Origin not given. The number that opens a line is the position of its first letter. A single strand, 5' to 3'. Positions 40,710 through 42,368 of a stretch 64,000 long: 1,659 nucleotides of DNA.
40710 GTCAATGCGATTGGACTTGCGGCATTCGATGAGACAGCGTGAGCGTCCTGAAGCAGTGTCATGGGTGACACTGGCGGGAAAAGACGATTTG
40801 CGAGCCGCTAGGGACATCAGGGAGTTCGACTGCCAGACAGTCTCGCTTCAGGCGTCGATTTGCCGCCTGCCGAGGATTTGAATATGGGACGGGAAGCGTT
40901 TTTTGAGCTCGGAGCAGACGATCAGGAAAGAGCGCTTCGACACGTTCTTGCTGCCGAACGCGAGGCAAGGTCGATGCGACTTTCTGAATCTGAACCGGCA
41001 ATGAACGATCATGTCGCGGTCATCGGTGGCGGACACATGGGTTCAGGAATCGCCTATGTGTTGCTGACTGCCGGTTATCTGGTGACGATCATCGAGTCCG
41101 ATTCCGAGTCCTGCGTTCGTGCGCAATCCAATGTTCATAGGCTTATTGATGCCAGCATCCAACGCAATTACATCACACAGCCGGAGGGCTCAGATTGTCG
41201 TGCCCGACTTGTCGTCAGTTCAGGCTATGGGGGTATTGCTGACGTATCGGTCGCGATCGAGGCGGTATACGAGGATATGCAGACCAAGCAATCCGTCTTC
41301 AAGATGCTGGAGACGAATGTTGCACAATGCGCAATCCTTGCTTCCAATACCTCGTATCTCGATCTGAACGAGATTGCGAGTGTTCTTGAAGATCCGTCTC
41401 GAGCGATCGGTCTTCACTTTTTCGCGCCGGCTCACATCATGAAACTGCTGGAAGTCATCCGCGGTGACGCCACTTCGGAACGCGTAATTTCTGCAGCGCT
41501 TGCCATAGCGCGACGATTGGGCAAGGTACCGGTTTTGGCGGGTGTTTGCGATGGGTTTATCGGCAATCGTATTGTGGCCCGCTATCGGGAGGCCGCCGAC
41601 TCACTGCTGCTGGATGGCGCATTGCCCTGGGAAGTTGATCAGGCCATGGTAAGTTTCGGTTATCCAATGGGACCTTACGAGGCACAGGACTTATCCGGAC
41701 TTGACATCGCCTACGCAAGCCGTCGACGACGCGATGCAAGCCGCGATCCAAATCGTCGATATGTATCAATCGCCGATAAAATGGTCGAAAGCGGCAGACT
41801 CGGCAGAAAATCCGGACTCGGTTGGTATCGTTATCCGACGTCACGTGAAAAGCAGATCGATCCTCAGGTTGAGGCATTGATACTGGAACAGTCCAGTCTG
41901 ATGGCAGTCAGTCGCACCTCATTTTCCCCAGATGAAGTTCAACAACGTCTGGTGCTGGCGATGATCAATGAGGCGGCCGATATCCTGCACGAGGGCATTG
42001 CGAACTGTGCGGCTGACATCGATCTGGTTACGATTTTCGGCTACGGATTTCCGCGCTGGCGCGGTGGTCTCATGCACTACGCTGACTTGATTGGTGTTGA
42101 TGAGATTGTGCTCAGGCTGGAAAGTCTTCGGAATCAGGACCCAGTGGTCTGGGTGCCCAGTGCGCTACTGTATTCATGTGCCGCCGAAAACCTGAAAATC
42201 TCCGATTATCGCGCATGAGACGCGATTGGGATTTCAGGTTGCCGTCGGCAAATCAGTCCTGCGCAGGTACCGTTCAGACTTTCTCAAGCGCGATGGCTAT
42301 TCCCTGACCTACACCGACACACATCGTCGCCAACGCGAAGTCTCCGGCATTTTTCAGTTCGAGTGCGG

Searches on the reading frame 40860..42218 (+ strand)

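Call 4: search_protein_families(library=pfam, proteins=[window:40860-42218:+])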
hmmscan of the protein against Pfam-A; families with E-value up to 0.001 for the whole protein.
window:40860-42218:+ (452 aa): 5 families
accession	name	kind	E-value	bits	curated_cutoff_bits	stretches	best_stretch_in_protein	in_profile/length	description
PF02737.24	3HCDH_N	-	1.4e-51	175.4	22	1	51-227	1-177/180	3-hydroxyacyl-CoA dehydrogenase, NAD binding domain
PF00725.27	3HCDH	-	5.8e-31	107.3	22.1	2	232-325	1-97/97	3-hydroxyacyl-CoA dehydrogenase, C-terminal domain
PF01266.30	DAO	-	6e-05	23.2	27.9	1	51-92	1-42/353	FAD dependent oxidoreductase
PF02254.24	TrkA_N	-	0.00014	22.6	23.8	0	52-98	1-47/116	TrkA-N domain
PF07992.20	Pyr_redox_2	-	0.00067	19.6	26.1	0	43-101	140-194/291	Pyridine nucleotide-disulphide oxidoreductase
